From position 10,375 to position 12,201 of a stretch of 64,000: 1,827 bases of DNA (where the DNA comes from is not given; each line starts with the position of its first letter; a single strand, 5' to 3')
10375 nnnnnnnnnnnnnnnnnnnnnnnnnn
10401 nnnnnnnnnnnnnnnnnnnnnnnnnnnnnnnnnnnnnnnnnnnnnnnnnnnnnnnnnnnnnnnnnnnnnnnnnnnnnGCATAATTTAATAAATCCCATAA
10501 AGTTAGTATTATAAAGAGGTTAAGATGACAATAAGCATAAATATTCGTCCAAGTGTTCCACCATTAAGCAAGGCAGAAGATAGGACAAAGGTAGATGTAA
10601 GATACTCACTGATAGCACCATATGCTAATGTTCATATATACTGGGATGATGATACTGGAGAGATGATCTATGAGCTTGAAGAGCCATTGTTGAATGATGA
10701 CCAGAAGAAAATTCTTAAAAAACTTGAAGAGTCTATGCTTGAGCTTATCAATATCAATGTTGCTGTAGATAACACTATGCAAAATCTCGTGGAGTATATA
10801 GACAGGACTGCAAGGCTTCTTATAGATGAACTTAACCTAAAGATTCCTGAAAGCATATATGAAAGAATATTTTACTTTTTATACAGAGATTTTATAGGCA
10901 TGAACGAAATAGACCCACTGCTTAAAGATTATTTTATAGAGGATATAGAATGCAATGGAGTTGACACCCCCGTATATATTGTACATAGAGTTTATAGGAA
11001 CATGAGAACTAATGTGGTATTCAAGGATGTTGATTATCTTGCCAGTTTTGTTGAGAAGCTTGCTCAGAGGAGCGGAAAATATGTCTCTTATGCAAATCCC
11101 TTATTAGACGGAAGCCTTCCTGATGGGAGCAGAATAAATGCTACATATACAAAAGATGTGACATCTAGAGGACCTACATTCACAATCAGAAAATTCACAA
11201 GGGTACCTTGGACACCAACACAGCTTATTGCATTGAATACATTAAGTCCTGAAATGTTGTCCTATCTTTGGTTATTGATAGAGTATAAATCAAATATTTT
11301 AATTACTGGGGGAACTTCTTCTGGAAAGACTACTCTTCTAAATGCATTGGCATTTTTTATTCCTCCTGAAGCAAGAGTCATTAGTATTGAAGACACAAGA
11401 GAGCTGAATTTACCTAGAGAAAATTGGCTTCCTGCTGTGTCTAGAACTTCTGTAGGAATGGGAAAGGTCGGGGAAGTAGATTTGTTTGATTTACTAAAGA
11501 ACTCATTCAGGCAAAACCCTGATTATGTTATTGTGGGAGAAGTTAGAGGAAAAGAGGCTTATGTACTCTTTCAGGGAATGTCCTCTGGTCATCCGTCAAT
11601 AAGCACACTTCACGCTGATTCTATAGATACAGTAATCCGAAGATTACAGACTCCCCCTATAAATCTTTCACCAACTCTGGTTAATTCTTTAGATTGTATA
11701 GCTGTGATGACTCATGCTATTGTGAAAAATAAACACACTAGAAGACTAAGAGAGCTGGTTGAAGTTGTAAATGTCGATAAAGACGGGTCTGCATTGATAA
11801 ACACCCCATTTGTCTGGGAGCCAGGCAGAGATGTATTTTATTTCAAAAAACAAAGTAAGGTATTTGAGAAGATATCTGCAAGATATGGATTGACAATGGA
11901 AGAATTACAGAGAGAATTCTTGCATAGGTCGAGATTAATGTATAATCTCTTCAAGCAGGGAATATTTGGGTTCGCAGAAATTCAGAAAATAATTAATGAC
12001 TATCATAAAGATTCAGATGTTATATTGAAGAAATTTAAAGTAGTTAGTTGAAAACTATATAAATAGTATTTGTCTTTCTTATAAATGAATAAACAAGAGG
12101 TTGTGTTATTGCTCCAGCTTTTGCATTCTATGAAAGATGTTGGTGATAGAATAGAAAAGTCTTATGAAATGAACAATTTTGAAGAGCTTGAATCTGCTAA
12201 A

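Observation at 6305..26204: ~20 kb type IV pilus-like island that embeds giant adhesin/protease genes between its two platform genes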

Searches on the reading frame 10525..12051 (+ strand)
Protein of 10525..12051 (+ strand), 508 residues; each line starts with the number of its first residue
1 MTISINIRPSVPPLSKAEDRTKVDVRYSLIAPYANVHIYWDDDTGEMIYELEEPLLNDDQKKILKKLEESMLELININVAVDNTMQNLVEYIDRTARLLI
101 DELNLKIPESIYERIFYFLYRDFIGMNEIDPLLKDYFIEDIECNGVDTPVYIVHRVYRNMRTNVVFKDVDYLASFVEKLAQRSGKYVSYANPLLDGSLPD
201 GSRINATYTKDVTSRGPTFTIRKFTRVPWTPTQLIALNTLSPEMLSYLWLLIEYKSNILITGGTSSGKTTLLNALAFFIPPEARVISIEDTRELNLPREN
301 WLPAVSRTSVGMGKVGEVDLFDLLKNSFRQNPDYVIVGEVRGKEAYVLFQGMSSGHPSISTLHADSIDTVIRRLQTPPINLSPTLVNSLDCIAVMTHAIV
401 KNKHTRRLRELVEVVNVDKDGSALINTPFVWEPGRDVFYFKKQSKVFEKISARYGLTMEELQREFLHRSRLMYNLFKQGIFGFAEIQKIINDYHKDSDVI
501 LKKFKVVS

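Call 5: search_protein_families(library=pfam, proteins=[window:10525-12051:+], max_evalue=0.1)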
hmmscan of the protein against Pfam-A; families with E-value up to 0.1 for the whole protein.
window:10525-12051:+ (508 aa): 10 families
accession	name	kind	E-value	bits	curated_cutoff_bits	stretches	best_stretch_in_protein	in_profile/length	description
PF00437.27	T2SSE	-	4.2e-32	111.6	24.9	1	161-393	35-273/370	Type II/IV secretion system protein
PF13555.12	AAA_29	-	0.00021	21.4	27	1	253-283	20-50/61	P-loop containing region of AAA domain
PF13521.12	AAA_28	-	0.00042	21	27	1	258-276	2-20/164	AAA domain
PF23989.1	PilB3_C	-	0.0018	18.8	27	1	441-503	7-69/83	PilB3-like, C-terminal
PF13476.12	AAA_23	-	0.0077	17.3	27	1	258-277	22-41/201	AAA domain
PF00005.33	ABC_tran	-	0.012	16.7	25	1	252-293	8-48/137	ABC transporter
PF01580.24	FtsK_SpoIIIE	-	0.019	14.9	24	1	255-275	39-59/221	FtsK/SpoIIIE family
PF13191.12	AAA_16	-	0.024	15.6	32.6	1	256-307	25-75/167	AAA ATPase domain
PF20720.3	nSTAND3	-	0.036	14.2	27.2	0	254-294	16-57/155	Novel STAND NTPase 3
PF00350.29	Dynamin_N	-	0.067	13.6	27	0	258-276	1-19/168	Dynamin family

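Call 12: find_related_loci(query=window:10525-12051:+, collection=genome_contigs, flank=10000)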
Query window:10525-12051:+ (508 aa) in genome_contigs; peptide patterns used: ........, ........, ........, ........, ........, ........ (x = any residue, [..] = any of these).
117 stretches matched a pattern; 49 encode a relative of the query (tblastn E <= 1e-3); 49 distinct loci.
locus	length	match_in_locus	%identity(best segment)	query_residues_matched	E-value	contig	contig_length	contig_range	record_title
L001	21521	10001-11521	80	1-507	0e+0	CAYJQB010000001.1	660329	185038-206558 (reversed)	MAG TPA_asm: Candidatus Woesearchaeota archaeon isolate ERP124720_co1_145 genome assembly, contig: NODE_12_length_660329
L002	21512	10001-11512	79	3-506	0e+0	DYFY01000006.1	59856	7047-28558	MAG TPA_asm: Candidatus Parvarchaeum sp. isolate BE2012_37_19 Afr_mines_BE2012_294_length_59856_cov_8_364927, whole geno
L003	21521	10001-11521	71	1-507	0e+0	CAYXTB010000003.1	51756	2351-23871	MAG TPA_asm: Candidatus Woesearchaeota archaeon isolate SRP178908_co1_313 genome assembly, contig: NODE_327_length_51756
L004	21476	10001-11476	72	16-507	0e+0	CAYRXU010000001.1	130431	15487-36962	MAG TPA_asm: Candidatus Woesearchaeota archaeon isolate SRP342105_co1_450 genome assembly, contig: NODE_148_length_13043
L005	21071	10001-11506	72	5-506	0e+0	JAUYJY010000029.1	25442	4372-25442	MAG: Candidatus Pacearchaeota archaeon isolate C24_metabat.bin.171 C24_k141_608743, whole genome shotgun sequence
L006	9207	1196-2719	69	1-508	0e+0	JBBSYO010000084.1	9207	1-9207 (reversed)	MAG: Nanoarchaeota archaeon isolate H52-bin126_1 H52_bin126_1_000000000084, whole genome shotgun sequence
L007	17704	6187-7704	70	1-506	0e+0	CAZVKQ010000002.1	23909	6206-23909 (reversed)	MAG TPA_asm: Candidatus Woesearchaeota archaeon isolate SRP269290_co4_219 genome assembly, contig: NODE_1012_length_2390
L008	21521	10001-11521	71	1-507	0e+0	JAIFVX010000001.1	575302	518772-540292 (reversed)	MAG: Candidatus Pacearchaeota archaeon isolate viral-cat_41_18 PAFVLPS_2018_scaffold_13, whole genome shotgun sequence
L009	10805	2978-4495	70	1-506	0e+0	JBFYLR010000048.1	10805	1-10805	MAG: Nanoarchaeota archaeon isolate PPR_0041 k121_6273569, whole genome shotgun sequence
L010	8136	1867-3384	71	1-506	0e+0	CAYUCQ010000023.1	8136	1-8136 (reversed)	MAG TPA_asm: Candidatus Woesearchaeota archaeon isolate SRP050083_co3_194 genome assembly, contig: NODE_9514_length_8136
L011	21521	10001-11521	70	1-507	0e+0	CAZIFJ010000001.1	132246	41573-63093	MAG TPA_asm: Candidatus Woesearchaeota archaeon isolate SRP178908_co2_275 genome assembly, contig: NODE_9_length_132246_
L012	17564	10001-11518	70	1-506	0e+0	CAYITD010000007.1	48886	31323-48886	MAG TPA_asm: Candidatus Woesearchaeota archaeon isolate ERP119705_co3_555 genome assembly, contig: NODE_563_length_48886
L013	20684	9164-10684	69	1-507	0e+0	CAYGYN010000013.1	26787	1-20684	MAG TPA_asm: Candidatus Woesearchaeota archaeon isolate ERP119294_co2_456 genome assembly, contig: k141_3886864, whole g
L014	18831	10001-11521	70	1-507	0e+0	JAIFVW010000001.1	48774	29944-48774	MAG: Candidatus Pacearchaeota archaeon isolate viral-cat_38_18 PAFVLPS_2018_scaffold_2299, whole genome shotgun sequence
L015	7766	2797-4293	72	3-501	0e+0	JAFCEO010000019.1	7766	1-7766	Candidatus Pacearchaeota archaeon isolate Meg22_1214_Bin_14 Meg22_1214_Bin_14_scaffold_43702, whole genome shotgun seque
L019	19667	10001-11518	68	3-508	0e+0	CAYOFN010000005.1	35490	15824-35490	MAG TPA_asm: Candidatus Woesearchaeota archaeon isolate SRP178699_co1_587 genome assembly, contig: NODE_1186_length_3549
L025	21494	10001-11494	63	5-504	0e+0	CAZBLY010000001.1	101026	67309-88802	MAG TPA_asm: Candidatus Woesearchaeota archaeon isolate binchicken_co228_213 genome assembly, contig: NODE_128_length_10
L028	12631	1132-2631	63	5-504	0e+0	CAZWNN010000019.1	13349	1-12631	MAG TPA_asm: Candidatus Woesearchaeota archaeon isolate SRP178699_co2_474 genome assembly, contig: NODE_4085_length_1334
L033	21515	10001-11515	62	3-507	0e+0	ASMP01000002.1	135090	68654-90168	Nanoarchaeota archaeon SCGC AAA011-D5 A11D05DRAFT_contig_1_0.2_C, whole genome shotgun sequence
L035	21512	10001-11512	63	3-506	0e+0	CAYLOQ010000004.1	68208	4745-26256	MAG TPA_asm: Candidatus Woesearchaeota archaeon isolate binchicken_co85_6 genome assembly, contig: NODE_232_length_68208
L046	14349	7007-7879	71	1-291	2e-146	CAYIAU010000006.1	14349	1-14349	MAG TPA_asm: Candidatus Woesearchaeota archaeon isolate ERP119705_co1_1063 genome assembly, contig: NODE_5206_length_143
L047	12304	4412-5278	72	220-508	4e-150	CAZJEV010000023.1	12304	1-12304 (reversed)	MAG TPA_asm: Candidatus Woesearchaeota archaeon isolate SRP269290_co4_244 genome assembly, contig: NODE_3749_length_1230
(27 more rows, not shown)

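Call 35: search_protein_families(library=ncbifam, proteins=[window:10525-12051:+], max_evalue=0.1)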
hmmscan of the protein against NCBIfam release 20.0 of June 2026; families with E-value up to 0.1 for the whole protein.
window:10525-12051:+ (508 aa): 33 families (the best 25 are shown)
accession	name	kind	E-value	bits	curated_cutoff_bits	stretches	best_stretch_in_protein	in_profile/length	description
NF058587.1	archaellum_moto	equivalog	1.4e-115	387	550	1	16-496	23-520/527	archaellum flagellar ATPase motor FlaI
NF053672.1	bindosome_BasE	exception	7e-58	196.6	1000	1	28-496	44-510/512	bindosome assembly system ATPase subunit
TIGR03819.1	heli_sec_ATPase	hypoth_equivalog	2.3e-43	148.7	373.15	1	119-375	45-298/340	TadA family conjugal transfer-associated ATPase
TIGR02782.1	TrbB_P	equivalog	3.7e-38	131.5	304.55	1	129-419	14-298/303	P-type conjugative transfer ATPase TrbB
TIGR02788.1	VirB11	equivalog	1.1e-37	129.7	249.95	2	243-375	132-263/308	P-type DNA transfer ATPase VirB11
NF010469.0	PRK13894.1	subfamily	2.8e-33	115.6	508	1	132-417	30-310/320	conjugal transfer ATPase TrbB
NF010475.0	PRK13900.1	equivalog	7e-32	110.8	389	2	245-374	150-279/333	type IV secretion system ATPase VirB11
NF010407.0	PRK13833.1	subfamily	8.4e-25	87.9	499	1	188-418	78-301/323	conjugal transfer protein TrbB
NF010425.0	PRK13851.1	equivalog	1.4e-22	80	461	1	246-365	153-271/344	type IV secretion system protein VirB11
NF041000.1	ATPase_ComGA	equivalog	1.6e-16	60.1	300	1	256-380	129-248/267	competence type IV pilus ATPase ComGA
TIGR02533.1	type_II_gspE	equivalog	6.3e-13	48.2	630.25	1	240-387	227-367/486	type II secretion system ATPase GspE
NF007755.0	PRK10436.1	equivalog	1e-12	47.5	617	1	253-376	217-334/465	type II secretion system protein GspE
TIGR01420.1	pilT_fam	subfamily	1.2e-12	47.7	319.1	1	256-407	123-275/343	PilT/PilU family type 4a pilus ATPase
TIGR02538.1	type_IV_pilB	equivalog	5.9e-12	45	675.65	1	257-375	318-430/564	type IV-A pilus assembly ATPase PilB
TIGR02525.1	plasmid_TraJ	equivalog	8.3e-12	44.7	368.3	1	259-401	153-295/372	plasmid transfer ATPase TraJ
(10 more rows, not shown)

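Call 36: search_solved_structures(query=window:10525-12051:+, max_evalue=1e-10)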
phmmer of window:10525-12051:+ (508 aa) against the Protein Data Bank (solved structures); distinct sequences matched with E-value up to 1e-10: 9.
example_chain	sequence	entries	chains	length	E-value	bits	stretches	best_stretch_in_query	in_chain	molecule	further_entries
2oap_1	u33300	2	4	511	7.6e-115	387.4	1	25-504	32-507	Type II secretion system protein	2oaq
4ii7_A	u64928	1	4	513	8.3e-81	275.1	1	93-487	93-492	FlaI ATPase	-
4ihq_A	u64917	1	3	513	5.2e-80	272.5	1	93-487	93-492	FlaI ATPase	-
8rkd_E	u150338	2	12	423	3.2e-46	161.1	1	93-432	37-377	Pilus assembly ATPase CpaF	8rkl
8rjf_A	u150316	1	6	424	3.2e-46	161.1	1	93-432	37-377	Pilus assembly ATPase CpaF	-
9e24_A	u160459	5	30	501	5.3e-46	160.3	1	93-432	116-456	CpaF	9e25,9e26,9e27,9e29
6bge_A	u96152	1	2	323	6.8e-20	74.2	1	187-375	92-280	VirB11-like protein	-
1g6o_A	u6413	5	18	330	7.2e-20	74.2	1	187-375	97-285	CAG-ALPHA | virB11 homolog | Cag-alfa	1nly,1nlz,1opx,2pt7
2gza_A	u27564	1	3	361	9.6e-15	57.3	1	232-375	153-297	Type IV secretion system protein VirB11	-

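Call 72: search_protein_families(library=pfam, proteins=[L019:4854-5717:-, L033:12140-13012:-, L033:11564-12136:-, L025:13908-14354:+, L025:14395-15657:+, L035:11520-12164:-, L028:7027-7482:+, L028:7479-7916:+, L028:3517-3867:+, L028:4532-5548:+], max_evalue=0.01)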
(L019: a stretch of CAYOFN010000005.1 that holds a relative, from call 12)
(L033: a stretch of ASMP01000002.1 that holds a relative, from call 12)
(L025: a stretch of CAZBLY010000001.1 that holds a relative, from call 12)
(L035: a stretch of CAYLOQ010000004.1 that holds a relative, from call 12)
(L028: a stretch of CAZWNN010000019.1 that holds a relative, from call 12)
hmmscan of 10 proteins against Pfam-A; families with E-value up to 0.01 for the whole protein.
L019:4854-5717:- (287 aa): 1 family
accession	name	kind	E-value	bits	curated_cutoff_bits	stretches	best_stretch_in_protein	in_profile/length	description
PF01944.22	SpoIIM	-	9e-14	52.2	26.9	1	94-282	2-161/163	Stage II sporulation protein M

L033:12140-13012:- (290 aa): 0 families

L033:11564-12136:- (190 aa): 1 family
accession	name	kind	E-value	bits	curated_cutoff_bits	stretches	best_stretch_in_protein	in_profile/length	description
PF07136.16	DUF1385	-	0.0079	16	22.1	1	92-186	11-97/227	Protein of unknown function (DUF1385)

L025:13908-14354:+ (148 aa): 0 families

L025:14395-15657:+ (420 aa): 6 families
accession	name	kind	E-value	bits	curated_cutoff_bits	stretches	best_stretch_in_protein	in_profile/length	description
PF00535.33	Glycos_transf_2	-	6.4e-39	134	23.3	1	47-216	1-167/168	Glycosyl transferase family 2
PF13641.12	Glyco_tranf_2_3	-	4.6e-29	102.5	27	1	46-270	3-230/230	Glycosyltransferase like family 2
PF13632.12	Glyco_trans_2_3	-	2.9e-18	66.8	27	1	133-318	3-181/198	Glycosyl transferase family group 2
PF10111.15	Glyco_tranf_2_2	-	3.4e-15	56.7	27.3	1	47-243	1-207/276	Glycosyltransferase like family 2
PF13506.12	Glyco_transf_21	-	7.3e-09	35.8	21.7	1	116-268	18-173/174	Glycosyl transferase family 21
PF03452.20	Anp1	-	0.0016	18.4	28.8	1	40-102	17-81/263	Anp1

L035:11520-12164:- (214 aa): 1 family
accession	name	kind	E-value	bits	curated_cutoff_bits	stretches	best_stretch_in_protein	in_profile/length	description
PF01551.29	Peptidase_M23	-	2.6e-18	66.5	28.7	1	32-128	4-88/96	Peptidase family M23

L028:7027-7482:+ (151 aa): 5 families
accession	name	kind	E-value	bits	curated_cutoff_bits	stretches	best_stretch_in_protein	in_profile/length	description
PF13508.13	Acetyltransf_7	-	4.5e-13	49.8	27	1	43-130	4-84/84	Acetyltransferase (GNAT) domain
PF13673.13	Acetyltransf_10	-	3.9e-11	43.5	23.6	1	22-145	12-123/128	Acetyltransferase (GNAT) domain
PF00583.31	Acetyltransf_1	-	1.1e-10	42.3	20.7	1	36-128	24-116/116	Acetyltransferase (GNAT) family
PF14542.12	Acetyltransf_CG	-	3.2e-07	30.8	30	1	46-101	4-60/80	GCN5-related N-acetyl-transferase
PF13480.13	Acetyltransf_6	-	0.0032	18.1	22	1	22-114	53-142/143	Acetyltransferase (GNAT) domain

L028:7479-7916:+ (145 aa): 5 families
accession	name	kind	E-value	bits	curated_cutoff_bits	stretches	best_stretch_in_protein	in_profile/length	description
PF13508.13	Acetyltransf_7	-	8.3e-12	45.8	27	1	46-128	4-84/84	Acetyltransferase (GNAT) domain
PF00583.31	Acetyltransf_1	-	2.1e-08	34.9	20.7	1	44-126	32-116/116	Acetyltransferase (GNAT) family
PF13673.13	Acetyltransf_10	-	3.6e-08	33.9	23.6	1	45-139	31-120/128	Acetyltransferase (GNAT) domain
PF08445.16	FR47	-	1.4e-07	31.9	22.1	1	73-133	23-84/86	FR47-like protein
PF13527.13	Acetyltransf_9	-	2e-05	25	25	1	76-128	77-126/127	Acetyltransferase (GNAT) domain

L028:3517-3867:+ (116 aa): 1 family
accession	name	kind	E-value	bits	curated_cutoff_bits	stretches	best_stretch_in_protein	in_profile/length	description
PF02452.23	PemK_toxin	-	5.5e-32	110.6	23.1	1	6-112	1-108/109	PemK-like, MazF-like toxin of type II toxin-antitoxin system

L028:4532-5548:+ (338 aa): 4 families
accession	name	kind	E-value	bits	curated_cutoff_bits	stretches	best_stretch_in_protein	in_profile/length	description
PF01633.27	Choline_kinase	-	2.9e-13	50.2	29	1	97-305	68-287/300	Choline/ethanolamine kinase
PF01636.29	APH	-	1.6e-12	48.1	23.2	1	29-255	3-230/239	Phosphotransferase enzyme family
PF02958.26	EcKL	-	3.5e-07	30.3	22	1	158-256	178-283/294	Ecdysteroid kinase-like family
PF19974.5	TCAD9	-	0.0045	16.6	40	1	189-244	292-348/429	Ternary complex associated domain 9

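Call 81: search_protein_families(library=pfam, proteins=[L046:7007-9982:+, L047:2141-5278:+], max_evalue=0.001)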
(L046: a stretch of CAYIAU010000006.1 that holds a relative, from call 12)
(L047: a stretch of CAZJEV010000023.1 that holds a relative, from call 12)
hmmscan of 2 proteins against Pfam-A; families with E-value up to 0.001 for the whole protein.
L046:7007-9982:+ (992 aa): 3 families
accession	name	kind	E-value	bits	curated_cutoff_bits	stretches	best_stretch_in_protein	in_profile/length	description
PF00437.27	T2SSE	-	5e-26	91.7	24.9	2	799-877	194-272/370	Type II/IV secretion system protein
PF14890.11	Intein_splicing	-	8.6e-22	78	35.8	1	305-775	7-155/155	Intein splicing domain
PF14528.11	LAGLIDADG_3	-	1.5e-15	57.6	22.5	1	587-658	2-79/82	LAGLIDADG-like domain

L047:2141-5278:+ (1046 aa): 3 families
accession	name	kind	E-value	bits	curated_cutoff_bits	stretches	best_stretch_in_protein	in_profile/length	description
PF00437.27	T2SSE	-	1.9e-27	96.3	24.9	1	771-929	120-271/370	Type II/IV secretion system protein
PF14528.11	LAGLIDADG_3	-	2.4e-15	57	22.5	1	550-600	3-58/82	LAGLIDADG-like domain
PF14890.11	Intein_splicing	-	3.9e-14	53.2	35.8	1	227-750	2-149/155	Intein splicing domain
